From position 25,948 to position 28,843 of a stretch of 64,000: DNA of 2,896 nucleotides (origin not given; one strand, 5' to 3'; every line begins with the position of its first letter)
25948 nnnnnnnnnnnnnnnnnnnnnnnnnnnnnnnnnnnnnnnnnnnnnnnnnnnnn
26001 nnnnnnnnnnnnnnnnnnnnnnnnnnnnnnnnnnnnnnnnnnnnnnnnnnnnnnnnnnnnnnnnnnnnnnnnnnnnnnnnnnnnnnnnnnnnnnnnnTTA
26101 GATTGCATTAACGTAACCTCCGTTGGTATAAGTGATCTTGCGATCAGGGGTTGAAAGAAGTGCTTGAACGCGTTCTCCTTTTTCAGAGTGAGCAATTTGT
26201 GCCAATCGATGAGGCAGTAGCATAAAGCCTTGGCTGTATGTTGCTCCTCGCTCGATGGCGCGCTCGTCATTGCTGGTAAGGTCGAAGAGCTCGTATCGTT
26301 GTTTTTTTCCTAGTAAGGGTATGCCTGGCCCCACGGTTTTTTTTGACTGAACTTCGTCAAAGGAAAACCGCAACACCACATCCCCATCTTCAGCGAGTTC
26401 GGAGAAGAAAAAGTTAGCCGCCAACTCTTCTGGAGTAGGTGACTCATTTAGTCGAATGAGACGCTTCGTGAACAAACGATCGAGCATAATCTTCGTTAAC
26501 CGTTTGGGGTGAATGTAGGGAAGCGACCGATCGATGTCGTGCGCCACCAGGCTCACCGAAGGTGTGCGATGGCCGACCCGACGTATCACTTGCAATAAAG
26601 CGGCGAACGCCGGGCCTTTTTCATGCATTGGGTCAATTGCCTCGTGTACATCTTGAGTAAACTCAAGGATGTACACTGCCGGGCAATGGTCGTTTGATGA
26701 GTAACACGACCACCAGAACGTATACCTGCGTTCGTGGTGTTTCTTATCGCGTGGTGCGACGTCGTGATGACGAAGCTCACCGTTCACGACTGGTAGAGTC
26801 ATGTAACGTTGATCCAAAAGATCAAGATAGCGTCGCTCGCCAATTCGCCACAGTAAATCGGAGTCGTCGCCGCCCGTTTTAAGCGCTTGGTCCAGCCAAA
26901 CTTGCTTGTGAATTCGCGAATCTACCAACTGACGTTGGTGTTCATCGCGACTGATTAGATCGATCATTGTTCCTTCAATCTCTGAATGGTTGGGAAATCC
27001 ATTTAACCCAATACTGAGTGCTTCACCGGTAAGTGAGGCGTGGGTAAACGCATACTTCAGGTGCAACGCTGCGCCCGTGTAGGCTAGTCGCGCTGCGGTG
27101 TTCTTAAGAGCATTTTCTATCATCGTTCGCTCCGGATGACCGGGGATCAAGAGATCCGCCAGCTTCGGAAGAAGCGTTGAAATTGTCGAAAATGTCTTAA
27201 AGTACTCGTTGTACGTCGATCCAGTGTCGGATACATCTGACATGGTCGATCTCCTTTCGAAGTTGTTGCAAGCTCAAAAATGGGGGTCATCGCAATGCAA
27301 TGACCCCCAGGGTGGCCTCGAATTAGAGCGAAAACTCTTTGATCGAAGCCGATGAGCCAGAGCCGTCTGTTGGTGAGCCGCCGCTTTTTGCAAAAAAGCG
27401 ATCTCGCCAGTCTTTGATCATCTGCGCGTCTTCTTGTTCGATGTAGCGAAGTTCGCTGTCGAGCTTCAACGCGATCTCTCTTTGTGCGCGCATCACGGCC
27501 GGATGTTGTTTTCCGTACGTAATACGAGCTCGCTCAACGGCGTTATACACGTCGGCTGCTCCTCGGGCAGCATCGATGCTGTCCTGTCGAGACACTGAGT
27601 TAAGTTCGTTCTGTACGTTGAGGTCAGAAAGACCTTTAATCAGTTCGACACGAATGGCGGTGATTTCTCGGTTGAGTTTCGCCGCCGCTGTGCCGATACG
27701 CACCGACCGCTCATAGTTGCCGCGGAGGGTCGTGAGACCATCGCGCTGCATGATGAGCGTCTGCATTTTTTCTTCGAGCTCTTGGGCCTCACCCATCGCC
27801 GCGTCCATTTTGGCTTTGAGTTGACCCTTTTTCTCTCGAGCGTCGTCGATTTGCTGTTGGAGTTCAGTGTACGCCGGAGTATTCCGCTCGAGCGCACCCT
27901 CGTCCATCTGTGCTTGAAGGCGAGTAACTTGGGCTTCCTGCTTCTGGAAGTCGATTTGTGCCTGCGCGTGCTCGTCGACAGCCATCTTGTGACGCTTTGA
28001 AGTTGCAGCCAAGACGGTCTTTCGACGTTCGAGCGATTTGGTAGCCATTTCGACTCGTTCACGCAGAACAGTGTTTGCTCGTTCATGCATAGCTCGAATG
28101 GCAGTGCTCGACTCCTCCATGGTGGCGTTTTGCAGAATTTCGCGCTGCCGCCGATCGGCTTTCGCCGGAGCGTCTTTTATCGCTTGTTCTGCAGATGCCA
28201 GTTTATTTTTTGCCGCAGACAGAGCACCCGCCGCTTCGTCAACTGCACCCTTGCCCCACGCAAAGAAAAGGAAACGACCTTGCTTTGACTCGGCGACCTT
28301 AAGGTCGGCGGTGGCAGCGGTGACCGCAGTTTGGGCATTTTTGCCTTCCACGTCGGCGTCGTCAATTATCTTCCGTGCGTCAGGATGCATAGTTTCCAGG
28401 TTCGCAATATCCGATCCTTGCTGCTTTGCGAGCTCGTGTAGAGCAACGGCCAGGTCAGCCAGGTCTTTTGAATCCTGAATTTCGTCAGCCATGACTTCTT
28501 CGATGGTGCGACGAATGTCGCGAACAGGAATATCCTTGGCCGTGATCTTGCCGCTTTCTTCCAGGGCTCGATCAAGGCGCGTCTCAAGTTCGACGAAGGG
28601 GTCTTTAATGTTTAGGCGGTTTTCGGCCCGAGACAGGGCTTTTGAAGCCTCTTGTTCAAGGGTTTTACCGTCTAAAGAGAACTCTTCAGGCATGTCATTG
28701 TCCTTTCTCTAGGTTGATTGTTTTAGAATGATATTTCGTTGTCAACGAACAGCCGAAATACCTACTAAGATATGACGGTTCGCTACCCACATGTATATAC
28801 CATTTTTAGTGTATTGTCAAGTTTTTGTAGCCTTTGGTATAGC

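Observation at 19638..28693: Seven co-oriented minus-strand genes (coiled-coil protein, AAA+ ATPase, membrane proteins, three unknowns) inserted inside the ribosomal super-operon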

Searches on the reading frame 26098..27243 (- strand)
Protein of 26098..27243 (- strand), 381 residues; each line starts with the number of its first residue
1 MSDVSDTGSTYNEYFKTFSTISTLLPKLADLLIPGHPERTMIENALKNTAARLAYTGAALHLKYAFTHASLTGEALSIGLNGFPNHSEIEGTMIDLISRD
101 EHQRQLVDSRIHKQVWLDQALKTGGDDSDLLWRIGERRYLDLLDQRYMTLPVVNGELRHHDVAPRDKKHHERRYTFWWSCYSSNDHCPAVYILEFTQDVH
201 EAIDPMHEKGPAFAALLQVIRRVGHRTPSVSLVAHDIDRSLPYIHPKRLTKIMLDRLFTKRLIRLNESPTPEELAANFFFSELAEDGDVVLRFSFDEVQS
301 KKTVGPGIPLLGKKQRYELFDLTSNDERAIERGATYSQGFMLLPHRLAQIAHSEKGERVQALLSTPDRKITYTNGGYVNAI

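Call 3: search_protein_families(library=pfam, proteins=[window:26098-27243:-], max_evalue=1)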
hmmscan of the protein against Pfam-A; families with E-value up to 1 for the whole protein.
window:26098-27243:- (381 aa): 0 families

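Call 4: search_protein_families(library=ncbifam, proteins=[window:26098-27243:-], max_evalue=1)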
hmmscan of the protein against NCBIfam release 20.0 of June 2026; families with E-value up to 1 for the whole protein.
window:26098-27243:- (381 aa): 0 families

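Call 5: search_protein_families(library=padloc, proteins=[window:26098-27243:-], max_evalue=1)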
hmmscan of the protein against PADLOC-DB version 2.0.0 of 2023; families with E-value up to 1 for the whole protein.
window:26098-27243:- (381 aa): 0 families

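Call 6: search_protein_families(library=phrogs, proteins=[window:26098-27243:-], max_evalue=1)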
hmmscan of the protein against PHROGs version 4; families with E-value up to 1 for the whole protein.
window:26098-27243:- (381 aa): 0 families

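Call 24: search_solved_structures(query=A3, max_evalue=1)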
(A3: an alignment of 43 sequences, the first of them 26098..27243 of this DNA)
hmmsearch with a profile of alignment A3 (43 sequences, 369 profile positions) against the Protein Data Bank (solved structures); distinct sequences matched with E-value up to 1: 2.
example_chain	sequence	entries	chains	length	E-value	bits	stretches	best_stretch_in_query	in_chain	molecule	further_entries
5oql_H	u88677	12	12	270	0.025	16.8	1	108-167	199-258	U3 small nucleolar RNA-associated protein 11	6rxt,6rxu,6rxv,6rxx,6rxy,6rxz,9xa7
6v41_AAA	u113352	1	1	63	0.052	15.7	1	158-203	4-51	Testis-specific chromodomain protein Y 1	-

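Call 58: search_protein_families(library=pfam, alignment_id=A3, max_evalue=0.1)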
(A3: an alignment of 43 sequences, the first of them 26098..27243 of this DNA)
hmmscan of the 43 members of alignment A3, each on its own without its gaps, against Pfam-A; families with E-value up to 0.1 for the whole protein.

A. member 1, window:26098-27243:- (381 aa): 0 families

B. families by the number of members that match (of 43 scanned): 13 families
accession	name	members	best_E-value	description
PF17045.10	CEP63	1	0.008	Centrosomal protein of 63 kDa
PF10281.14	Ish1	1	0.015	Putative nuclear envelope organisation protein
PF09432.15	THP2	1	0.017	Tho complex subunit THP2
PF14930.12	Qn_am_d_aII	1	0.024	Quinohemoprotein amine dehydrogenase, alpha subunit domain II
PF25642.1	DUF7944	1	0.03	Domain of unknown function (DUF7944)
PF11926.13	DUF3444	1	0.032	Domain of unknown function (DUF3444)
PF21771.2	CFAP58_CC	1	0.034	CFAP58 central coiled coil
PF03273.18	Baculo_gp64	1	0.041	Baculovirus gp64 envelope glycoprotein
PF24524.1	DUF7596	1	0.057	Domain of unknown function (DUF7596)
PF02481.21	DNA_processg_A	1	0.058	DNA recombination-mediator protein A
PF18604.6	PreAtp-grasp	1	0.059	Pre ATP-grasp domain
PF23037.1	KOWx_SPT5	1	0.061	Transcription elongation factor SPT5, KOWx domain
PF22838.1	COMMD8_HN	1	0.092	COMMD8, helical N-terminal domain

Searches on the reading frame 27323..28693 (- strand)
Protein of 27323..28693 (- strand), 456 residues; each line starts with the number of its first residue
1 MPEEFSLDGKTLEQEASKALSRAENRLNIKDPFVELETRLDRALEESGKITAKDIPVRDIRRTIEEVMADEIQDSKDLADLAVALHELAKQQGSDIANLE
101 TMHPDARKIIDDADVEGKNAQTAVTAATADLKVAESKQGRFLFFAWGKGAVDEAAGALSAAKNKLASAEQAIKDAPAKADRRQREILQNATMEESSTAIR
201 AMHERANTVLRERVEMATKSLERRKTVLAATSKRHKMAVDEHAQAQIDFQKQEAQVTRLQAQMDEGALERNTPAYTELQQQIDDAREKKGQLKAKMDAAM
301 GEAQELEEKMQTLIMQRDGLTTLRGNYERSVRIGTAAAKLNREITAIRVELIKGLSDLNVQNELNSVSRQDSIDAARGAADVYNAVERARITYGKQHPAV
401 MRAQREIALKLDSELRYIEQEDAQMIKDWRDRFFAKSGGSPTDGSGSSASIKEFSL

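Call 3: search_protein_families(library=pfam, proteins=[window:27323-28693:-], max_evalue=1)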
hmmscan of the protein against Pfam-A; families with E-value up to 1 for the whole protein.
window:27323-28693:- (456 aa): 0 families

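Call 4: search_protein_families(library=ncbifam, proteins=[window:27323-28693:-], max_evalue=1)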
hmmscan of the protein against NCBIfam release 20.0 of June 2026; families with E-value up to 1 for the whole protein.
window:27323-28693:- (456 aa): 3 families
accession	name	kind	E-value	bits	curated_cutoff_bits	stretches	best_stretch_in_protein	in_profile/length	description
TIGR02168.1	SMC_prok_B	equivalog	2.3e-06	25.7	567.35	1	46-331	670-955/1181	chromosome segregation protein SMC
TIGR02169.1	SMC_prok_A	equivalog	0.00098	16.9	729.4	1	157-408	239-494/1165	chromosome segregation protein SMC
NF003034.1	PRK03918.1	equivalog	0.047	11.6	700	2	13-246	220-435/878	DNA double-strand break repair ATPase Rad50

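Call 5: search_protein_families(library=padloc, proteins=[window:27323-28693:-], max_evalue=1)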
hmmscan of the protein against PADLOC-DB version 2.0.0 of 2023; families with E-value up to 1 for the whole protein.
window:27323-28693:- (456 aa): 5 families
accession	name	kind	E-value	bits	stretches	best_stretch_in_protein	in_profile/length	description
PDLC00518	JetC1|JetC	-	0.017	10.9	1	212-408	642-837/1112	DUF3584 domain; MukB-like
PDLC00553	JetC2|JetC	-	0.03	10.1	1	150-416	797-1064/1361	DUF3584 domain; MukB-like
PDLC00583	JetC3|JetC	-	0.052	9.3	1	162-368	944-1118/1471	DUF3584 domain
PDLC02741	PbeC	-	0.44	6.9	1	112-327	264-475/644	PbeC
PDLC00580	JetC3|JetC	-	0.61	6.2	1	164-393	211-827/1068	DUF3584 domain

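Call 6: search_protein_families(library=phrogs, proteins=[window:27323-28693:-], max_evalue=1)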
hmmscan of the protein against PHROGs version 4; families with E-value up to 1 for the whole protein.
window:27323-28693:- (456 aa): 0 families

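Call 23: search_solved_structures(query=A2, max_evalue=1)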
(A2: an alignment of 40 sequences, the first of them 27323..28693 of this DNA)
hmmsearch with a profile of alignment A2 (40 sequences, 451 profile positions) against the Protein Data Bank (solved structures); distinct sequences matched with E-value up to 1: 21.
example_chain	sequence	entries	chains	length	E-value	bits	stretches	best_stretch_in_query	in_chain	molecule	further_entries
4zry_B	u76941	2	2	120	0.0018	20.5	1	189-255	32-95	Keratin, type II cytoskeletal 1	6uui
9rgy_A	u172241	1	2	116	0.0023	20.2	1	189-280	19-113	sc-apCC3-CW-0NTT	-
9rgx_A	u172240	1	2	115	0.0035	19.6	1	189-278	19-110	sc-apCC3-ACW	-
9i7q_B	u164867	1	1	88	0.015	17.5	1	191-260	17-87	Centrosomal protein of 63 kDa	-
6gaj_A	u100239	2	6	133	0.016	17.4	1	210-327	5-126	Outer capsid protein sigma-1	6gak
8bd7_W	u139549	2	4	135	0.019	17.1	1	176-254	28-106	Intraflagellar transport particle protein IFT20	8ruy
2rm8_A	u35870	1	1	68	0.021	17.1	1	89-130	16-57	Sensory rhodopsin II transducer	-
5j0h_A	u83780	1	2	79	0.021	17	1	221-260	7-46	Design construct 2L6HC3_13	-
6gao_A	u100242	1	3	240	0.028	16.6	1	208-333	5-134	Outer capsid protein sigma-1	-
6jfv_B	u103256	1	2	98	0.059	15.5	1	187-255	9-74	Keratin, type II cytoskeletal 5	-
9tll_A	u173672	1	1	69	0.16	14.1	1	196-253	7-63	Sc-apCC-2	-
6cf6_A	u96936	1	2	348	0.19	13.9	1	343-439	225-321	Tankyrase-1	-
3utm_A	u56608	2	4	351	0.19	13.9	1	343-439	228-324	Tankyrase-1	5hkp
5j0i_A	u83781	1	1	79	0.22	13.7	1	222-259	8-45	Designed protein 2L6HC3_12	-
6pfp_A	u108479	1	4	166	0.24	13.6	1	196-291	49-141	Myosin-7 fused to GP7 and EB1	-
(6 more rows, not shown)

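Call 57: search_protein_families(library=pfam, alignment_id=A2, max_evalue=0.1)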
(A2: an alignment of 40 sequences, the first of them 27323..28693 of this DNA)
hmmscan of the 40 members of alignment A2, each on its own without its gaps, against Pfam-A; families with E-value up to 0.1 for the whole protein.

A. member 1, window:27323-28693:- (456 aa): 0 families

B. families by the number of members that match (of 40 scanned): 39 families (the first 25 are shown)
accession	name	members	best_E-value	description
PF22373.2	MG491_central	7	0.012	Organelle protein MG491, central domain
PF11858.14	DUF3378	7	0.016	Domain of unknown function (DUF3378)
PF01983.22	CofC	4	0.00023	Guanylyl transferase CofC like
PF16535.10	T3SSipB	3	0.00014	Type III cell invasion protein SipB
PF16516.10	CC2-LZ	2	0.0025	Leucine zipper of domain CC2 of NEMO, NF-kappa-B essential modulator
PF04513.17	Baculo_PEP_C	2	0.015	Baculovirus polyhedron envelope protein, PEP, C terminus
PF25212.1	HVO_A0114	2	0.035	HVO_A0114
PF04210.18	MtrG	2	0.045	Tetrahydromethanopterin S-methyltransferase, subunit G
PF17675.6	APG6_N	1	0.00038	Apg6 coiled-coil region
PF14025.11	DUF4241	1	0.00049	Protein of unknown function (DUF4241)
PF19962.4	EAD9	1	0.00093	Effector-associated domain 9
PF05791.16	Bacillus_HBL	1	0.0028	Bacillus haemolytic enterotoxin (HBL)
PF20634.2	IFNGR1_transm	1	0.0032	Interferon gamma receptor 1, transmembrane region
PF05335.18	DUF745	1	0.0036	Protein of unknown function (DUF745)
PF07901.16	DUF1672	1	0.0085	Protein of unknown function (DUF1672)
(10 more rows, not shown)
